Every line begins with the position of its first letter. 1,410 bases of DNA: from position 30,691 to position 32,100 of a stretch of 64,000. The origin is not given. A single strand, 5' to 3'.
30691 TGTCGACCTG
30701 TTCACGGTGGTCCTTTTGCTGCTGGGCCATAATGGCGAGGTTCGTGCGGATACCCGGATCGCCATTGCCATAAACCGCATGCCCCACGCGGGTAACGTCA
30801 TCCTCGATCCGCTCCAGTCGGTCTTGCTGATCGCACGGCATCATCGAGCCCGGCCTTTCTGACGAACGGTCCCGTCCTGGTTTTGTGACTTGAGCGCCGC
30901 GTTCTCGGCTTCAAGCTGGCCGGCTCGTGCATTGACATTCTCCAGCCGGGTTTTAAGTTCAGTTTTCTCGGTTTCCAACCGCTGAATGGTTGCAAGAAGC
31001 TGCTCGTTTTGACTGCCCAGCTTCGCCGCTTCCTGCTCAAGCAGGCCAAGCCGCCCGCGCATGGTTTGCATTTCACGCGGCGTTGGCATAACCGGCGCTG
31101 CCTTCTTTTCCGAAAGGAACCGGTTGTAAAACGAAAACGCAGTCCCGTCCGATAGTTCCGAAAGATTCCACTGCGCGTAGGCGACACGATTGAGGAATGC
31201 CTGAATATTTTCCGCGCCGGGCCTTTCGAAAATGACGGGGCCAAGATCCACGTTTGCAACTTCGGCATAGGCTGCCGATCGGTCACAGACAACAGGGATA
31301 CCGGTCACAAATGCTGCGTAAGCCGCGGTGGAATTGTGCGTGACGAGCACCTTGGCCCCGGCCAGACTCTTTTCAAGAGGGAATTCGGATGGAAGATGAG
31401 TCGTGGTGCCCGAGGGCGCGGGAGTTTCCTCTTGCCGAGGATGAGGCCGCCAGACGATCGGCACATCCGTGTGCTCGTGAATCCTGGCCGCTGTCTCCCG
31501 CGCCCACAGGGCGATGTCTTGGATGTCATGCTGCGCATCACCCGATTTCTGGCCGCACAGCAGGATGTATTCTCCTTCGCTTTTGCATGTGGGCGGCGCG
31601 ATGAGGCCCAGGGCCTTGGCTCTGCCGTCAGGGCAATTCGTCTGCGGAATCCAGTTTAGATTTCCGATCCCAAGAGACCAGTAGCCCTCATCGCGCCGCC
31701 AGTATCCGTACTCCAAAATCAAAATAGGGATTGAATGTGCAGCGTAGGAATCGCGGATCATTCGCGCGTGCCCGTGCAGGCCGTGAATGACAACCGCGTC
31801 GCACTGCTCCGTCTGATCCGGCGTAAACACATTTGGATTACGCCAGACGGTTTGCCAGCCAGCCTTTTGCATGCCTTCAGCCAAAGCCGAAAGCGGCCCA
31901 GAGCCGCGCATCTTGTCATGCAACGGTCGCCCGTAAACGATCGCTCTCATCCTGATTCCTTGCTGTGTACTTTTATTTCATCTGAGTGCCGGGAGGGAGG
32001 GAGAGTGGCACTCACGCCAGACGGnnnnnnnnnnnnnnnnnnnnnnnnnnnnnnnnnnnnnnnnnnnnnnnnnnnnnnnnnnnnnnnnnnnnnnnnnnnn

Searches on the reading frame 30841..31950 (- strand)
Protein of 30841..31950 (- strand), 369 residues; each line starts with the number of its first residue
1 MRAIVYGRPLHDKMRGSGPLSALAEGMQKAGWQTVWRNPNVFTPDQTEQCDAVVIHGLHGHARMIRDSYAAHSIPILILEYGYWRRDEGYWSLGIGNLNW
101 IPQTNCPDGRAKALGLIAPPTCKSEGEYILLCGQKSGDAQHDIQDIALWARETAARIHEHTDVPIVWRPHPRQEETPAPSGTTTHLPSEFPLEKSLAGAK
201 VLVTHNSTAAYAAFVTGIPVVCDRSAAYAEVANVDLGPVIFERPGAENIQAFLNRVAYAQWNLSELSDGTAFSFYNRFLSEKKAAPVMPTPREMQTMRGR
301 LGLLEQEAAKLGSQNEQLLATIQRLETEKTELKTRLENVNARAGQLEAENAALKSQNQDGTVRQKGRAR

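Call 93: search_protein_families(library=pfam, proteins=[window:30841-31950:-], max_evalue=0.001)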
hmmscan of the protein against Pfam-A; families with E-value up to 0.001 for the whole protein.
window:30841-31950:- (369 aa): 1 family
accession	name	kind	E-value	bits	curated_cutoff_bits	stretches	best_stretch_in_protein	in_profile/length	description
PF17675.6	APG6_N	-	0.00065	20.6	45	0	298-356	45-103/132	Apg6 coiled-coil region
